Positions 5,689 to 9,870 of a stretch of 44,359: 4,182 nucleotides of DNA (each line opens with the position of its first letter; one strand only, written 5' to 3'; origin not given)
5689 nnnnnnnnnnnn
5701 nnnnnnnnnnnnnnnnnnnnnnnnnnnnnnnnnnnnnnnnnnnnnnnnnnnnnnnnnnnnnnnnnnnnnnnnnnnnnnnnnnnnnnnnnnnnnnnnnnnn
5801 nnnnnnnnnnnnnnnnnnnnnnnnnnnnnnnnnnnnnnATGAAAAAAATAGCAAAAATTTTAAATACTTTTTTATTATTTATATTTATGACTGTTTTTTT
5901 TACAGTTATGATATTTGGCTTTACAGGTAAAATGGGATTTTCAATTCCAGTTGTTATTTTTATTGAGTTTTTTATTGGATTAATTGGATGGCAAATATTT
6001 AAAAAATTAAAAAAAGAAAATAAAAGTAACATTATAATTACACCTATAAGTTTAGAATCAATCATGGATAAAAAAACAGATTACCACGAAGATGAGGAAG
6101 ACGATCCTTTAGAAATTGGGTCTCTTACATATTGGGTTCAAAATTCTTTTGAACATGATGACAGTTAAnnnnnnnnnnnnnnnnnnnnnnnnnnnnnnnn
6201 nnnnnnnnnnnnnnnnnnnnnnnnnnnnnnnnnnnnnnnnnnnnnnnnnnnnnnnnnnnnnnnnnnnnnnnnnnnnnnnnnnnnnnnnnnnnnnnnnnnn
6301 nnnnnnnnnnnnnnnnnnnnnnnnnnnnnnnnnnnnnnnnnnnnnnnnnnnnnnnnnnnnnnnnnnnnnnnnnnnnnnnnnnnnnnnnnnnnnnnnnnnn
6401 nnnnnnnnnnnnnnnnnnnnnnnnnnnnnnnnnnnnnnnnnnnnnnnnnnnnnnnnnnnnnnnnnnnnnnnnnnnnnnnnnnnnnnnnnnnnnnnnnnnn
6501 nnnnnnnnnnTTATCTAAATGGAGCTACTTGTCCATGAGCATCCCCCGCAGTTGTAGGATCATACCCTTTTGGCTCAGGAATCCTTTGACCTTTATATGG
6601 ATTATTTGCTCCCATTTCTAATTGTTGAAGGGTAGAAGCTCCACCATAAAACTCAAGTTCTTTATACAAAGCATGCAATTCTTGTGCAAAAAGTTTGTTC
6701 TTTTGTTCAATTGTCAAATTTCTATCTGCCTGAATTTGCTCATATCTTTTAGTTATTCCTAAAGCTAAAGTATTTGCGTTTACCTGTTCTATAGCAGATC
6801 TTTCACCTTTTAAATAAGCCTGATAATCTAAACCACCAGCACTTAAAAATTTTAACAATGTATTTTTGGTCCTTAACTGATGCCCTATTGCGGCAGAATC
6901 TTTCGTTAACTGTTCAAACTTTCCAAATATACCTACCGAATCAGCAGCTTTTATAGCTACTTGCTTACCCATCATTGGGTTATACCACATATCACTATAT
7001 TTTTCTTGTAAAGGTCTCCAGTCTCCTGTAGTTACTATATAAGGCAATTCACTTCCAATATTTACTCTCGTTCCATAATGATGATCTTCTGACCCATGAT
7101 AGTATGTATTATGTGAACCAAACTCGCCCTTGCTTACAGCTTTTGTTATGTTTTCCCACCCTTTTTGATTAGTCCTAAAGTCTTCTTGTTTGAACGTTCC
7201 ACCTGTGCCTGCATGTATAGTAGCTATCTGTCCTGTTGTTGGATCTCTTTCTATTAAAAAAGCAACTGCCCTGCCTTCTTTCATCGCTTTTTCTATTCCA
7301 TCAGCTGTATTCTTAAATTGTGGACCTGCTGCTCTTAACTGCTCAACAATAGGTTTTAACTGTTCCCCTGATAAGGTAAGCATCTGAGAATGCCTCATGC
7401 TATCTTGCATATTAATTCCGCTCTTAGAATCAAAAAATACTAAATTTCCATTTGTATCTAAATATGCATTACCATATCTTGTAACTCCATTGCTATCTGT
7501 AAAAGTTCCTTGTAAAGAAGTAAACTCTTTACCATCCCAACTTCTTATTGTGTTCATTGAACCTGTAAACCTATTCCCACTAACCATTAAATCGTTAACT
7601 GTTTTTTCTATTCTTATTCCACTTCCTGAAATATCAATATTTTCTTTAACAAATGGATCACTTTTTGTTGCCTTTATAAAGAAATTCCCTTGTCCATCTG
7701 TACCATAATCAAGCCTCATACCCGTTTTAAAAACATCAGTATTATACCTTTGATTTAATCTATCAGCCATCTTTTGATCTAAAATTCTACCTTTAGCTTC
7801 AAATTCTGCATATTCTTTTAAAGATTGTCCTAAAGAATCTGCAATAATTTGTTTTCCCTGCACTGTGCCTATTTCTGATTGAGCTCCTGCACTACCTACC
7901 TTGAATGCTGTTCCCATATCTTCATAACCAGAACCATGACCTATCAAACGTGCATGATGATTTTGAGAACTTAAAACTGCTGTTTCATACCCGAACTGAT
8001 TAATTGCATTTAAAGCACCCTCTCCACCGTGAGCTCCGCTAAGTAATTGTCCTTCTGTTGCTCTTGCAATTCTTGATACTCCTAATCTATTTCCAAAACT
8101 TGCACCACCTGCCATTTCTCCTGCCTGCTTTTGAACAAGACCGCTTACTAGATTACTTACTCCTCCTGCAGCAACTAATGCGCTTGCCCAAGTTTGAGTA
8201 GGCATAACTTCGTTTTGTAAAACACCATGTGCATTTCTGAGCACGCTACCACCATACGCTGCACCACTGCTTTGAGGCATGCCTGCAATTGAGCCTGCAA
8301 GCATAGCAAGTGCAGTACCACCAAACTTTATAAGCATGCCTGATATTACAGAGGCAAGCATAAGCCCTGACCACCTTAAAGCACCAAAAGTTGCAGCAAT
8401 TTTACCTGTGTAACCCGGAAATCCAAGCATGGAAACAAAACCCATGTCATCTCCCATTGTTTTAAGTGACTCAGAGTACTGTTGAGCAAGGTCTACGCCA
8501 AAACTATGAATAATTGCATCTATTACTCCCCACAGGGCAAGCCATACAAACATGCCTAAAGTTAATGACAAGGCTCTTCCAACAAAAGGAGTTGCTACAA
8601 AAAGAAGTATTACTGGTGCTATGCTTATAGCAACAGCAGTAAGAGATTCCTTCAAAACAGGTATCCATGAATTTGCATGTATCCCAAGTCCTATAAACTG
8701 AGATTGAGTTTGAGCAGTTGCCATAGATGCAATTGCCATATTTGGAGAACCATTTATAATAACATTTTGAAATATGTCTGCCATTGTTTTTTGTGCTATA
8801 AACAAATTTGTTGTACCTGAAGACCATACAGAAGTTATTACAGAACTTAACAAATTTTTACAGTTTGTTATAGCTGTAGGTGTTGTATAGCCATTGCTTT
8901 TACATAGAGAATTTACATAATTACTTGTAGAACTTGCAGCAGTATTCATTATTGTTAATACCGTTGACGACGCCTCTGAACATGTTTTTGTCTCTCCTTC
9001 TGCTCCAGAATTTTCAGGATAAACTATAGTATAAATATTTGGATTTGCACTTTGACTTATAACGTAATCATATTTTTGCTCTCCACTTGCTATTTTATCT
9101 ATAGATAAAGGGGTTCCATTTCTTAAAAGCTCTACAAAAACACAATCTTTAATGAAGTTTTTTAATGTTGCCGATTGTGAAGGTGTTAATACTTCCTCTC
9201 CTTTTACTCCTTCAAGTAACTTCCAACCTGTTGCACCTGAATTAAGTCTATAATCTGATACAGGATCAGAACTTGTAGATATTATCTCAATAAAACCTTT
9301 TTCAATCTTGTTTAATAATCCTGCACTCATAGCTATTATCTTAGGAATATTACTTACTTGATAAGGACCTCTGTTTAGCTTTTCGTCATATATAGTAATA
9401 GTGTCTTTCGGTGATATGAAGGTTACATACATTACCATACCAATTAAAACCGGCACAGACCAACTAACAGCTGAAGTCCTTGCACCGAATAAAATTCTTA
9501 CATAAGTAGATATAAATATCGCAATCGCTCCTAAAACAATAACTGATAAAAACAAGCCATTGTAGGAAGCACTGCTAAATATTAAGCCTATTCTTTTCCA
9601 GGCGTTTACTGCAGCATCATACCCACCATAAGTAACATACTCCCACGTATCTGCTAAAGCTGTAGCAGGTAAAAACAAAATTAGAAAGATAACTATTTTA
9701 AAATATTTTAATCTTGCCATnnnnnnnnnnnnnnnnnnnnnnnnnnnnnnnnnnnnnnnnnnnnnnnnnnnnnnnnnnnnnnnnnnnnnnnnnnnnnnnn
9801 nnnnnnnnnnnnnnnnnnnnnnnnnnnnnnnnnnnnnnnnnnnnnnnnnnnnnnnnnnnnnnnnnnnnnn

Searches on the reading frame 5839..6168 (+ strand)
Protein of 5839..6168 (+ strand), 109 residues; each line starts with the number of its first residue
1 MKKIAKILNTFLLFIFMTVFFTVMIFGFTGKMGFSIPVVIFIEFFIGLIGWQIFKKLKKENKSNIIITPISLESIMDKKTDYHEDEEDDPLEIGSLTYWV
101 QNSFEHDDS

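Call 8: search_protein_families(library=pfam, proteins=[window:5839-6168:+], max_evalue=10)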
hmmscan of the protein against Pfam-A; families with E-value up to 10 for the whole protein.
window:5839-6168:+ (109 aa): 1 family
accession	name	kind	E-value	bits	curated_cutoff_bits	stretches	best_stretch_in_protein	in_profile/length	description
PF03419.18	Peptidase_U4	-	0.21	11.3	28.4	1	2-71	80-151/284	Sporulation factor SpoIIGA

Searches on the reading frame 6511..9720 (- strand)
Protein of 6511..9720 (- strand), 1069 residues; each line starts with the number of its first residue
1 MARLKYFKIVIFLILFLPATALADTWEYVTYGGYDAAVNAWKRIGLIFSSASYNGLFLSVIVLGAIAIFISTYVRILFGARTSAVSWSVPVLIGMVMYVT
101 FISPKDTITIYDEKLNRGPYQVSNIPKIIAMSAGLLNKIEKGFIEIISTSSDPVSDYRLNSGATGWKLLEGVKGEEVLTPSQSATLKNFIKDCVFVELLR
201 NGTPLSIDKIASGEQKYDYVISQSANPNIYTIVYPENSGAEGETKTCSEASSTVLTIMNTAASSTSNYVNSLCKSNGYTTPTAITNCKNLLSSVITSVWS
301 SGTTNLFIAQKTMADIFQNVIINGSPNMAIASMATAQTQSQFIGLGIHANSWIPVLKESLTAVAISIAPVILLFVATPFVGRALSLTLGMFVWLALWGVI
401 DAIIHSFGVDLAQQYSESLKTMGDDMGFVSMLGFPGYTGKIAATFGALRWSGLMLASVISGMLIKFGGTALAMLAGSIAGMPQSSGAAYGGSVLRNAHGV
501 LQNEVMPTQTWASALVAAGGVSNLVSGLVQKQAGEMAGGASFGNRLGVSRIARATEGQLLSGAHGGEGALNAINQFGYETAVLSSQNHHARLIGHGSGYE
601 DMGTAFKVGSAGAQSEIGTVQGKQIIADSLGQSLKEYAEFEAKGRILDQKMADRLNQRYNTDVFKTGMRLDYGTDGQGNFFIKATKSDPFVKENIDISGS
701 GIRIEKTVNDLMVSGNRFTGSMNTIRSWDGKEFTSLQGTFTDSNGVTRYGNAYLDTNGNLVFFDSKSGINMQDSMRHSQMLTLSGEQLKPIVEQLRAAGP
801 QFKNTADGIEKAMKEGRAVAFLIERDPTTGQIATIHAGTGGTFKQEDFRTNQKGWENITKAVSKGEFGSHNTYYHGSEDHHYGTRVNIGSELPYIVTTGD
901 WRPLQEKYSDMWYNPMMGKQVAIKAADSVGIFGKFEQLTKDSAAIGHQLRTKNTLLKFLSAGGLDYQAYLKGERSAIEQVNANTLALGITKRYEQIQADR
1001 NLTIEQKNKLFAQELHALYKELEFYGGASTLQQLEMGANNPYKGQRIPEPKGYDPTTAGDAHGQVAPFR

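Call 7: search_protein_families(library=pfam, proteins=[window:6511-9720:-], max_evalue=0.01)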
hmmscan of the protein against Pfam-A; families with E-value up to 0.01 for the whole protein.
window:6511-9720:- (1069 aa): 1 family
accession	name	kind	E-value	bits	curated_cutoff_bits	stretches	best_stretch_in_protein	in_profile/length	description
PF07916.16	TraG_N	-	1.9e-60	205.6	36.1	1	27-484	1-460/462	TraG-like protein, N-terminal region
